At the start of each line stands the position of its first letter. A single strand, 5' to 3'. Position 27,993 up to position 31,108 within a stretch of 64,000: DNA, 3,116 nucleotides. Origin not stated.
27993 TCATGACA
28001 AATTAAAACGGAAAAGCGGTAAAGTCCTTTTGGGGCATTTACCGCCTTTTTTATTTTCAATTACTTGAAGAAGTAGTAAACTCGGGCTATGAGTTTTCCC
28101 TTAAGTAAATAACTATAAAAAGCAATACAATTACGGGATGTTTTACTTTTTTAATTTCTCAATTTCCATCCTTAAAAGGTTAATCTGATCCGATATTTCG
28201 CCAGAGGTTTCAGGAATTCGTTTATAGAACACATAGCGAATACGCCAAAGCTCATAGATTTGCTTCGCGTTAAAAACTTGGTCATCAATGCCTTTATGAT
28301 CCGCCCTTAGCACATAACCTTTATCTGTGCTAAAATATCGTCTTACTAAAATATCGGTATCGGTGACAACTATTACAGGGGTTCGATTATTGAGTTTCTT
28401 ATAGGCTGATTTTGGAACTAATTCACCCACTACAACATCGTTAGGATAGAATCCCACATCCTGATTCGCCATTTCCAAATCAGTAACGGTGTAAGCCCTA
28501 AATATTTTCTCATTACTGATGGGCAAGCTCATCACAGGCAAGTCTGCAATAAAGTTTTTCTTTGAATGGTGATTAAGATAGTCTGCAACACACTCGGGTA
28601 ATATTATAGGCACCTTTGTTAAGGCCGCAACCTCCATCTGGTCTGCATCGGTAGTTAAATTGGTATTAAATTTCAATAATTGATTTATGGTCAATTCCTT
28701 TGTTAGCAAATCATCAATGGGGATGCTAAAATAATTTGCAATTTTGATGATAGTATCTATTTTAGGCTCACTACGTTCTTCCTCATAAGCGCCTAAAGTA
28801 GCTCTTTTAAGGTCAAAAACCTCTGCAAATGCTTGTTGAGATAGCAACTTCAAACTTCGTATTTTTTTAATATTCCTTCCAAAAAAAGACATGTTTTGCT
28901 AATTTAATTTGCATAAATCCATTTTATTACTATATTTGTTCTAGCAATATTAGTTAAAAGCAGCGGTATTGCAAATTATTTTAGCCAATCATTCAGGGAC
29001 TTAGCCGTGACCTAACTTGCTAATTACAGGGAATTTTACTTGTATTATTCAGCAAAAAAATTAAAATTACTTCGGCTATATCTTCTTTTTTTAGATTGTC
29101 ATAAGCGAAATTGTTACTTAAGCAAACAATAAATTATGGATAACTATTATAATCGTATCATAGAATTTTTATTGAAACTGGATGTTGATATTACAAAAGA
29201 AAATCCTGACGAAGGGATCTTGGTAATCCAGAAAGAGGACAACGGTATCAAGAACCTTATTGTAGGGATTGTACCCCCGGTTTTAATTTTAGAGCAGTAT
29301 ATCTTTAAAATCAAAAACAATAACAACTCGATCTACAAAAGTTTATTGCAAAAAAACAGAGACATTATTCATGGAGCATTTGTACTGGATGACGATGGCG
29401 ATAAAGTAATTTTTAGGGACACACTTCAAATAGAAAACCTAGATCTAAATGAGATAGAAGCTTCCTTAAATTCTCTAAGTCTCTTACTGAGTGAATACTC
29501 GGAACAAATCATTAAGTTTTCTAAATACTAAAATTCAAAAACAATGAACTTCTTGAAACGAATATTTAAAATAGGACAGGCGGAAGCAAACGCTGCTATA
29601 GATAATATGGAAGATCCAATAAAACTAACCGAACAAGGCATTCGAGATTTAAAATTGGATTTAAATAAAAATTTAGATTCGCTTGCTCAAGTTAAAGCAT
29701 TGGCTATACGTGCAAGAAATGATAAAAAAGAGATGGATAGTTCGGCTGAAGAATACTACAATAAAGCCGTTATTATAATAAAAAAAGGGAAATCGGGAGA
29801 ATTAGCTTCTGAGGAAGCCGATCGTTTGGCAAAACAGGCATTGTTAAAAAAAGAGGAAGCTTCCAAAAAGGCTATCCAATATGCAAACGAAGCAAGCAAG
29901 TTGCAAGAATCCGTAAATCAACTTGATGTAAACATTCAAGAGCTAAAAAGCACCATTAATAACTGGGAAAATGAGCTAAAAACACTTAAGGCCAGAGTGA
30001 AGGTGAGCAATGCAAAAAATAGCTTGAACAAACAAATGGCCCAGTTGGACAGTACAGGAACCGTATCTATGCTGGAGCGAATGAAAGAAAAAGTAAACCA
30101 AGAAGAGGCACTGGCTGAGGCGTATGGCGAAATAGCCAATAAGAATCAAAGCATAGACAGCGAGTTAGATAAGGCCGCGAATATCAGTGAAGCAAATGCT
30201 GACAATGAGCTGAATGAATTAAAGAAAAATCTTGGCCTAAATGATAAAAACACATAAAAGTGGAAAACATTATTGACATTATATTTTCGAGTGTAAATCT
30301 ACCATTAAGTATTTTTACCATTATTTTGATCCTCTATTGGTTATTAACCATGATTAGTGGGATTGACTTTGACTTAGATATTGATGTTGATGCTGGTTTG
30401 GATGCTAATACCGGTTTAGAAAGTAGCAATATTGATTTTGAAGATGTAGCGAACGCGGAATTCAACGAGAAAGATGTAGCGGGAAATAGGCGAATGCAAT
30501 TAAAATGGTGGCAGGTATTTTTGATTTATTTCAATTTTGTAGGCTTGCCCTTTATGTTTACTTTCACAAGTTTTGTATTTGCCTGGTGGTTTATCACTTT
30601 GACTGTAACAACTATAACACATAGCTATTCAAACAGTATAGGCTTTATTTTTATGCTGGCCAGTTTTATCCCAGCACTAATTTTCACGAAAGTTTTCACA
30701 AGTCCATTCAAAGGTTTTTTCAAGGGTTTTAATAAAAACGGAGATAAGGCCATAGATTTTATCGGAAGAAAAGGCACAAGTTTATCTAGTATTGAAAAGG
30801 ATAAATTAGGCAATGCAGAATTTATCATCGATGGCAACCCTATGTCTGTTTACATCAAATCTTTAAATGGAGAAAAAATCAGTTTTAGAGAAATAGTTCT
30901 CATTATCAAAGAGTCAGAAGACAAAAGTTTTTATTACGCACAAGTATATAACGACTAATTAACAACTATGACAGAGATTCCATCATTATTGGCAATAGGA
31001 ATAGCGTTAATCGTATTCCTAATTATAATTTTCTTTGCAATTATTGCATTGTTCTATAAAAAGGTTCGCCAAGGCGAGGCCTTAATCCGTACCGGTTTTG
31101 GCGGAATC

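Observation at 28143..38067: Six-gene PspA-NfeD-flotillin-giant AAA+ module with YbjN-like chaperone-fold protein and divergent XRE/S24 regulator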

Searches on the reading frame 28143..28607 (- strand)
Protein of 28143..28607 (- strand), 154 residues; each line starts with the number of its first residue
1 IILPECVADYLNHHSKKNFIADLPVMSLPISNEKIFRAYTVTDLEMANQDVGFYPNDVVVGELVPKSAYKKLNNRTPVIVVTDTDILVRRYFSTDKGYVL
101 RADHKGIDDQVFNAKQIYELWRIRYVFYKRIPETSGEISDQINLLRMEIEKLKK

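Call 26: search_protein_families(library=pfam, proteins=[window:28143-28607:-], max_evalue=10)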
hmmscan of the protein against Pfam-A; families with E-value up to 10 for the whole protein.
window:28143-28607:- (154 aa): 0 families

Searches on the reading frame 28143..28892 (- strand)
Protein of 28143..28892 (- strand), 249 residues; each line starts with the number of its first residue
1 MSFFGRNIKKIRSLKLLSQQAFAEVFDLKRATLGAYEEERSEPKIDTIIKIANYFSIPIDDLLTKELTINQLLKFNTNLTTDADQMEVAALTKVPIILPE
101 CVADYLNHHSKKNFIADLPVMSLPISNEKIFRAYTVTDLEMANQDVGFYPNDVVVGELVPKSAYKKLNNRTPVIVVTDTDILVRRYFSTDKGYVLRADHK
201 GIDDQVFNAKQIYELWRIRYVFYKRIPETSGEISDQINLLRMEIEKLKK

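Call 3: search_protein_families(library=pfam, proteins=[window:28143-28892:-], max_evalue=0.01)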
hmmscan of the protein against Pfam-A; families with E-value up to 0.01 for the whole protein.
window:28143-28892:- (249 aa): 3 families
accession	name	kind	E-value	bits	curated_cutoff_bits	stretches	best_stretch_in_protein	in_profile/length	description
PF01381.28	HTH_3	-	1.7e-10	41.2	23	1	8-62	1-55/55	Helix-turn-helix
PF12844.13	HTH_19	-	1.6e-09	38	30.2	1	5-66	1-62/64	Helix-turn-helix domain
PF13443.12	HTH_26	-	0.00045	20.9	22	1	7-64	1-59/63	Cro/C1-type HTH DNA-binding domain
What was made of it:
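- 28143..28892 (-): Divergent regulator, 249 aa. It has an N-terminal XRE/Cro-type HTH (residues 5-66) and a C-terminal S24/LexA-like domain that lacks the catalytic dyad. HTH_3 E=1.7e-10 (call 3).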

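Call 4: search_protein_families(library=ncbifam, proteins=[window:28143-28892:-], max_evalue=0.01)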
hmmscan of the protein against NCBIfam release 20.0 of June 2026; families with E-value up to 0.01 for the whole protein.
window:28143-28892:- (249 aa): 7 families
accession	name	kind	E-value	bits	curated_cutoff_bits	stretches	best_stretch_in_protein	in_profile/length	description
NF041951.1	phage_RstR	subfamily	1.9e-12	47.4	80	1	4-87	3-85/108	RstR family transcriptional repressor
NF052239.1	antitox_spr1629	equivalog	2.2e-07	30.3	335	1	3-72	2-71/377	spr1629 family repressor/antitoxin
NF003162.0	PRK04140.1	equivalog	1.7e-05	24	263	1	5-70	128-189/317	transcriptional regulator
NF041575.1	antitoxPezA_Strep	equivalog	2.9e-05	24.1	290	1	4-80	2-78/158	type II toxin-antitoxin system antitoxin PezA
NF047948.1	male_kill_WMK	equivalog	6e-05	22.6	300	1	5-68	164-227/300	WO male-killing family protein Wmk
NF007408.0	PRK09943.1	equivalog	0.0019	17.8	211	1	5-65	9-69/185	HTH-type transcriptional regulator PuuR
TIGR03830.1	CxxCG_CxxCG_HTH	subfamily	0.0022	17.8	61.8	1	5-44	67-106/127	type II TA system antitoxin MqsA family protein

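Call 5: search_protein_families(library=padloc, proteins=[window:28143-28892:-], max_evalue=0.01)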
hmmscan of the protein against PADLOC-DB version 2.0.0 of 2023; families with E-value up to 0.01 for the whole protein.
window:28143-28892:- (249 aa): 14 families
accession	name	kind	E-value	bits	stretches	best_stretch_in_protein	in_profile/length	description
PDLC02926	HTH_VI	-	2.1e-10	38.7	1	4-81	2-78/92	-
PDLC03945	RmrA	-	4.4e-08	30.7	1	3-66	2-65/394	-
PDLC03665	Control_protein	-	3.4e-07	28.4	1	4-64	9-70/77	control protein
PDLC03954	RmrA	-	1e-06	26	1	2-66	9-73/380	-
PDLC03944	RmrA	-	7.3e-06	23.3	1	2-71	5-75/384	-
PDLC03947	RmrA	-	2.3e-05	21.4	1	3-125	11-126/383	-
PDLC03951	RmrA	-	3.3e-05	21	1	2-88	7-94/400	-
PDLC03671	Control_protein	-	0.00021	19.5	1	6-66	17-77/84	control protein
PDLC03952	RmrA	-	0.00035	17.5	1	7-68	26-87/395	-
PDLC03948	RmrA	-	0.0014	15.6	1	3-68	8-73/397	-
PDLC04142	capH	-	0.0016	17.5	1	3-66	6-69/103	capH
PDLC03949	RmrA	-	0.0037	14.2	1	10-67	9-66/363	-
PDLC04775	PDC-M69A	-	0.0053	15.3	0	4-87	8-93/113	-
PDLC03666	Control_protein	-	0.007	14.8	0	4-53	7-56/77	control protein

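Call 42: search_solved_structures(query=A4, max_evalue=1, show_alignments=0)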
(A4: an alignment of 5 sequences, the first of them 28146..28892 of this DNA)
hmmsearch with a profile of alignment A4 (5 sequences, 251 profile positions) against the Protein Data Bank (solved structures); distinct sequences matched with E-value up to 1: 22.
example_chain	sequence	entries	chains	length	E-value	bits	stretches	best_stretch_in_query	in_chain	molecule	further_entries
3op9_A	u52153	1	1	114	2.5e-07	33.8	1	3-101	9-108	Pli0006 protein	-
2xiu_A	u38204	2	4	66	1.1e-06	31.7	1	6-63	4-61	CYLR2 | CYLR2 SYNONYM CYTOLYSIN REPRESSOR 2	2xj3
1utx_A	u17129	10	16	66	1.3e-06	31.4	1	6-63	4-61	CYLR2 | cytolysin regulator 2 | PUTATIVE TRANSCRIPTION REGULATOR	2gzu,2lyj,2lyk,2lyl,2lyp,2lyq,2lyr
2p5t_A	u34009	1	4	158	2.1e-05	27.5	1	4-79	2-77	Putative transcriptional regulator PezA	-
7t8i_A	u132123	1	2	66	5e-05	26.3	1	4-64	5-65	Phage element (ICEBs1)transcriptional regulator (Xre family)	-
9k3w_A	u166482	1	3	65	0.00027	23.9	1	7-64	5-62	Transcriptional regulator, PbsX family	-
2b5a_A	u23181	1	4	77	0.00039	23.4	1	3-59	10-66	C.BclI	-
1y7y_A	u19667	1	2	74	0.00049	23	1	3-58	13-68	C.AhdI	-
3k2z_A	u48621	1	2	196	0.007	19.3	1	163-224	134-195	LexA repressor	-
1y9q_A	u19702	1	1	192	0.007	19.3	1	5-58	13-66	transcriptional regulator, HTH_3 family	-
6rnz_A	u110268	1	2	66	0.011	18.6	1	8-63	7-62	HTH-type transcriptional regulator DdrOC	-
9sf2_A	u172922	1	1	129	0.055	16.3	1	4-84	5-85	Transcriptional regulator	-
28tn_A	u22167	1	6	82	0.06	16.2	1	6-62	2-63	lambda repressor-like protein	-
6rnx_A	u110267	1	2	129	0.064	16.1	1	8-63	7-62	HTH-type transcriptional regulator DdrOC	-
6rmq_A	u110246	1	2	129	0.065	16.1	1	8-63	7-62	HTH-type transcriptional regulator DdrOC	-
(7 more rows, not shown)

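Call 94: search_protein_families(library=phrogs, proteins=[window:28143-28892:-], max_evalue=0.001)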
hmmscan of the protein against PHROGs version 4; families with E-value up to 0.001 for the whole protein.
window:28143-28892:- (249 aa): 9 families
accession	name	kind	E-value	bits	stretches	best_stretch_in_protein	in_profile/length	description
phrog_8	-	transcription regulation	1.1e-13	52.4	1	1-84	74-151/346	transcriptional regulator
phrog_4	-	transcription regulation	3.7e-11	43.6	1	4-70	137-199/400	transcriptional repressor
phrog_3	-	transcription regulation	1.3e-08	36.1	1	1-85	86-183/430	transcriptional repressor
phrog_2439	-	transcription regulation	3.7e-08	33.6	1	2-88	6-94/367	transcriptional regulator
phrog_2967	-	transcription regulation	1.1e-07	32.6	1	4-70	11-77/225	transcriptional regulator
phrog_2328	-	transcription regulation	2.5e-05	25.1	1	9-65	21-77/128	transcriptional repressor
phrog_7241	-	transcription regulation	9.8e-05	23.4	1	11-63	69-121/122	transcriptional regulator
phrog_147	-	transcription regulation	0.00028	22.2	1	6-53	7-55/100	transcriptional regulator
phrog_5823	-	transcription regulation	0.00097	19.4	0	4-67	7-71/404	transcriptional regulator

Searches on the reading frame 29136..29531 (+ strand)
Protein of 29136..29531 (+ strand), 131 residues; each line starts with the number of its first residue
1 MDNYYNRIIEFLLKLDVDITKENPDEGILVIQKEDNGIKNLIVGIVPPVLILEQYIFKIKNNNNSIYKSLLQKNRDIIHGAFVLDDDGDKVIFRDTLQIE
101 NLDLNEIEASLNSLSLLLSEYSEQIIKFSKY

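Call 3: search_protein_families(library=pfam, proteins=[window:29136-29531:+], max_evalue=0.01)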
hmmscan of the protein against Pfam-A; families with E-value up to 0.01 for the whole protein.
window:29136-29531:+ (131 aa): 3 families
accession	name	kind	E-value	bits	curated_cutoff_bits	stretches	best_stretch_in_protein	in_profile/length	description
PF22550.1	CesT_Tir_1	-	8.2e-56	188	27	1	1-130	1-130/131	CesT_Tir_1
PF05932.18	CesT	-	0.002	18.7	22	1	56-114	49-111/119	Tir chaperone protein (CesT) family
PF10722.14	YbjN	-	0.0049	17.5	22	1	7-125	4-124/126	Putative bacterial sensory transduction regulator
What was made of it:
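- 29136..29531 (+): CesT/Tir-like chaperone-fold protein, 131 aa (Pfam CesT_Tir_1). CesT E=0.002 and YbjN E=0.005 are both below their cut-offs (call 3).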

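Call 4: search_protein_families(library=ncbifam, proteins=[window:29136-29531:+], max_evalue=0.01)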
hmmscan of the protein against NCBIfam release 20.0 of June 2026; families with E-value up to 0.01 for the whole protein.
window:29136-29531:+ (131 aa): 0 families

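Call 5: search_protein_families(library=padloc, proteins=[window:29136-29531:+], max_evalue=0.01)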
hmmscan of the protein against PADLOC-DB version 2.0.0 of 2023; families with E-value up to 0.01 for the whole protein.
window:29136-29531:+ (131 aa): 0 families

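Call 61: search_solved_structures(query=window:29136-29528:+, max_evalue=10)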
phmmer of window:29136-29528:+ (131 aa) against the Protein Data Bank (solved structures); distinct sequences matched with E-value up to 10: 0.

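Call 94: search_protein_families(library=phrogs, proteins=[window:29136-29531:+], max_evalue=0.001)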
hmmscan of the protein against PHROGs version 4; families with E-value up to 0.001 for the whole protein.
window:29136-29531:+ (131 aa): 0 families

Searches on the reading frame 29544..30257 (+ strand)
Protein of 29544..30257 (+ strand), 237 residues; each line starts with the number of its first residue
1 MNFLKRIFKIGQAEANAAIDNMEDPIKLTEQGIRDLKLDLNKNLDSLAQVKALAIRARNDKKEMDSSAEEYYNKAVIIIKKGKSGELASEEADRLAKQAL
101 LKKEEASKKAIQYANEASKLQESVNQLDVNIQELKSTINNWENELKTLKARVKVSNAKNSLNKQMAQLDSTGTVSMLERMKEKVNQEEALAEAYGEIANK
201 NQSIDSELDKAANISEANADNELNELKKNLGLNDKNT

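Call 3: search_protein_families(library=pfam, proteins=[window:29544-30257:+], max_evalue=0.01)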
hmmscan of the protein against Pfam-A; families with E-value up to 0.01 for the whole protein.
window:29544-30257:+ (237 aa): 2 families
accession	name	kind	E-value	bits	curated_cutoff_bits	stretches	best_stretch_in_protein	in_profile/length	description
PF04012.17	PspA_IM30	-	8e-36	124.1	33.9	1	4-229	3-217/220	PspA/IM30 family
PF00261.25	Tropomyosin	-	0.0073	16.2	38.6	1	100-232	12-157/242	Tropomyosin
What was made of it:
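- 29544..30257 (+): PspA/IM30 (ESCRT-III superfamily) protein, 237 aa, with an N-terminal amphipathic-looking helix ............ PF04012 E=8e-36 (call 3).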

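Call 4: search_protein_families(library=ncbifam, proteins=[window:29544-30257:+], max_evalue=0.01)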
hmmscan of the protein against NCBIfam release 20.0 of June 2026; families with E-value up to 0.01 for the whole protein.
window:29544-30257:+ (237 aa): 6 families
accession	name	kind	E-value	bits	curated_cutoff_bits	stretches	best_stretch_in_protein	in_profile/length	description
TIGR02977.1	phageshock_pspA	equivalog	1.1e-12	48.2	242.95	1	2-230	2-217/219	phage shock protein PspA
NF045984.1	StressProtLiaH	equivalog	2.2e-09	37.4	380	1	4-216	3-206/225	stress responsive protein LiaH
NF007974.0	PRK10698.1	equivalog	1.9e-06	27.7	336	1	1-229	1-216/222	phage shock protein PspA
TIGR02168.1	SMC_prok_B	equivalog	0.00012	20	567.35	1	13-229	682-897/1181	chromosome segregation protein SMC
NF007428.1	PRK09973.1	equivalog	0.0017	18.8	120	1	122-172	24-72/85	lipoprotein YqhH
TIGR01843.1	type_I_hlyD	subfamily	0.0018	17.3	208.65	1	54-226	76-247/422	HlyD family type I secretion periplasmic adaptor subunit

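Call 5: search_protein_families(library=padloc, proteins=[window:29544-30257:+], max_evalue=0.01)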
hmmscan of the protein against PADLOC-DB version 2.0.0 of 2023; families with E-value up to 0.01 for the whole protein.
window:29544-30257:+ (237 aa): 1 family
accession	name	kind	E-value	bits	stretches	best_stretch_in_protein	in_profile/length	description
PDLC00519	JetC1|JetC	-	0.003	13.8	1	12-154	323-466/1097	DUF3584 domain; MukB-like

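Call 60: search_solved_structures(query=window:29544-30254:+, max_evalue=0.01)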
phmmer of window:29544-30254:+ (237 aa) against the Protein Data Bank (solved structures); distinct sequences matched with E-value up to 0.01: 10.
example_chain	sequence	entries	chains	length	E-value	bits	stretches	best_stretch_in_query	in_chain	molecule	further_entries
8qbw_A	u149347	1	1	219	1e-11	48.5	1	3-224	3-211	Phage shock protein A, PspA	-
8qbv_A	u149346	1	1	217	1.1e-11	48.4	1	3-224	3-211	Membrane-associated protein Vipp1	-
8qbr_A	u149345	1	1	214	1.1e-11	48.4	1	3-202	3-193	Membrane-associated protein Vipp1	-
6zvr_B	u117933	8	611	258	2.1e-11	47.5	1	3-225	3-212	Vipp1 | Phage shock protein A, PspA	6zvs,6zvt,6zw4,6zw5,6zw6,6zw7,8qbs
8qfv_0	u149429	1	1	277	4.2e-09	40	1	3-206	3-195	Protein sll0617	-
8qhv_0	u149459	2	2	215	6.5e-09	39.3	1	6-201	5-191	Membrane-associated protein Vipp1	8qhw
7o3w_D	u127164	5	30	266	1e-08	38.7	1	6-206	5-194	Protein sll0617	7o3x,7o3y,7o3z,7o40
9eom_A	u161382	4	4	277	8.4e-08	35.7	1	3-206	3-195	Membrane-associated protein Vipp1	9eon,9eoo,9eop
8qhx_D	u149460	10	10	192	3.1e-06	30.6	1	24-200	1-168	Membrane-associated protein Vipp1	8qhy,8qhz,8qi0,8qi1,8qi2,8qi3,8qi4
4whe_A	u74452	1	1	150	0.0056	20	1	3-152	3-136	Phage shock protein A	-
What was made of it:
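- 29544..30257 (+): Full-length matches to solved Vipp1/PspA structures, E=1e-11 (call 60).
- On PspA/IM30/Vipp1 (bacterial ESCRT-III superfamily): Vipp1/PspA PDB chains match at E=1e-11 over residues 3-225 (call 60).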

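Call 94: search_protein_families(library=phrogs, proteins=[window:29544-30257:+], max_evalue=0.001)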
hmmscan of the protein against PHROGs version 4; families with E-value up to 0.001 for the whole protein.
window:29544-30257:+ (237 aa): 0 families

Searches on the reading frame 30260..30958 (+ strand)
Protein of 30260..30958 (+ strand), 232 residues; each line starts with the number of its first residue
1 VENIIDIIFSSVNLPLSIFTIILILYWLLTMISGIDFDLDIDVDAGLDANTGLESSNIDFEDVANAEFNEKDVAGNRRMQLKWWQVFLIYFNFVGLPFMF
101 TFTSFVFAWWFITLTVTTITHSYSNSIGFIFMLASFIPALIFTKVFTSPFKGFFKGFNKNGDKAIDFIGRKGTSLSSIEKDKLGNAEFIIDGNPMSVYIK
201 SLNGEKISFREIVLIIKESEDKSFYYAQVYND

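Call 3: search_protein_families(library=pfam, proteins=[window:30260-30958:+], max_evalue=0.01)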
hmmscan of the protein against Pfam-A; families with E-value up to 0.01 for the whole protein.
window:30260-30958:+ (232 aa): 0 families

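Call 4: search_protein_families(library=ncbifam, proteins=[window:30260-30958:+], max_evalue=0.01)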
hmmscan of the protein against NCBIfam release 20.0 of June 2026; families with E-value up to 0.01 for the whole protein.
window:30260-30958:+ (232 aa): 0 families

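Call 5: search_protein_families(library=padloc, proteins=[window:30260-30958:+], max_evalue=0.01)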
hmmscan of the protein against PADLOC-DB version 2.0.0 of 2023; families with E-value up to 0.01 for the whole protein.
window:30260-30958:+ (232 aa): 0 families

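Call 26: search_protein_families(library=pfam, proteins=[window:30260-30958:+], max_evalue=10)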
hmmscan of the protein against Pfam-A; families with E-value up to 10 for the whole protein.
window:30260-30958:+ (232 aa): 1 family
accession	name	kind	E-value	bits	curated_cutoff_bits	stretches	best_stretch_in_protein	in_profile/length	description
PF04088.18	Peroxin-13_N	-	0.015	15.9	22.3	1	16-100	63-142/146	Peroxin 13, N-terminal region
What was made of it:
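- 30260..30958 (+): YqiJ/YuaF-like membrane protein, 232 aa. It has an N-terminal TM segment, an acidic D/E-rich linker, further TM segments, and a C-terminal NfeD-like beta domain. No Pfam hit for the window protein (calls 3, 26).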

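Call 41: search_solved_structures(query=A3, max_evalue=10, show_alignments=2)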
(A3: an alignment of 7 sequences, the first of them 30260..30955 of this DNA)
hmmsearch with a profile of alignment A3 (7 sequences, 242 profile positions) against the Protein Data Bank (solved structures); distinct sequences matched with E-value up to 10: 3.
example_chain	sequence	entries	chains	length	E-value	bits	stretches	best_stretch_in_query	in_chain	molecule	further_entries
2k14_A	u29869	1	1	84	0.13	14.8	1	172-227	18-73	YuaF protein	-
6zm5_u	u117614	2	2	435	0.98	11.9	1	83-125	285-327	Mitochondrial inner membrane protein OXA1L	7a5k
9olf_OX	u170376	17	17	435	0.98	11.9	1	83-125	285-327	Mitochondrial inner membrane protein OXA1L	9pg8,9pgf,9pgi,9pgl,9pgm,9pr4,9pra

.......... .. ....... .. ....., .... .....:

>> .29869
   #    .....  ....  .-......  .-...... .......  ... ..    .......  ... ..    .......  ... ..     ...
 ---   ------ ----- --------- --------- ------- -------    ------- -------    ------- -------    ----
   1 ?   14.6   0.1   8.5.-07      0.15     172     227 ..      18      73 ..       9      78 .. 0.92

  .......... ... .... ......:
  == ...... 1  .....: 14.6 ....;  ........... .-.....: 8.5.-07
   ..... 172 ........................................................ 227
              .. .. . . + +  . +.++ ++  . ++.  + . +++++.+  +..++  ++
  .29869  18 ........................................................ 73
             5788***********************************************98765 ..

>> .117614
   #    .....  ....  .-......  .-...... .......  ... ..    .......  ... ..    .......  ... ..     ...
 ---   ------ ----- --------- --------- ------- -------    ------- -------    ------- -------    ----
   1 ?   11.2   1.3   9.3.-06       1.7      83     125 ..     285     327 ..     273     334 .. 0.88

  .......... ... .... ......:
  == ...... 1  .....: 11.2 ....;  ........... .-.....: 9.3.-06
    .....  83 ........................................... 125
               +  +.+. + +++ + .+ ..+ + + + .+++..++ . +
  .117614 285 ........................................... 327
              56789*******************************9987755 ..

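Call 94: search_protein_families(library=phrogs, proteins=[window:30260-30958:+], max_evalue=0.001)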
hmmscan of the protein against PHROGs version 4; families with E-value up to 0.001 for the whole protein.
window:30260-30958:+ (232 aa): 0 families
